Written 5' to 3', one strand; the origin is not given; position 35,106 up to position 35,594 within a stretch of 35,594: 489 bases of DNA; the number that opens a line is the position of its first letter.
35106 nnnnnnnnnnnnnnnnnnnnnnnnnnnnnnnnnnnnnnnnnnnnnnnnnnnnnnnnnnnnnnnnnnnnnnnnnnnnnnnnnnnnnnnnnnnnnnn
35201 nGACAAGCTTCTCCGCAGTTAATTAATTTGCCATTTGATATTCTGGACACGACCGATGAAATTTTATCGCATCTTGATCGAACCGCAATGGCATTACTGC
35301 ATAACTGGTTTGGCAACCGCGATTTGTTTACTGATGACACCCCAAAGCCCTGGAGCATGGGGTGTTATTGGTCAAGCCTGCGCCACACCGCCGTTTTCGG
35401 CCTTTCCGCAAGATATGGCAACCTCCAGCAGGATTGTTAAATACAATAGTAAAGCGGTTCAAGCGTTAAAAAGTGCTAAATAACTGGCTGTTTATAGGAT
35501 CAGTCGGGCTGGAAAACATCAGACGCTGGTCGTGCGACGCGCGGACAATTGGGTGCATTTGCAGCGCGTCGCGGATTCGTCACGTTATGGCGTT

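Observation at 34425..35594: Exact inverted repeat brackets the promoter and N-terminal third of a Tat-exported 710-aa gene: possible intragenic inverton, or a fold-back artefact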

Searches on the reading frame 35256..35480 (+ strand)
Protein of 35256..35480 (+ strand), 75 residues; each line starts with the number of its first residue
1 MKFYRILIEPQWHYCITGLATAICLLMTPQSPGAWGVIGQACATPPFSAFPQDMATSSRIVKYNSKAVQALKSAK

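Call 27: search_protein_families(library=pfam, proteins=[window:35256-35480:+], max_evalue=0.001)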
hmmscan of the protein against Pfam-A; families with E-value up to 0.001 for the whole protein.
window:35256-35480:+ (75 aa): 0 families
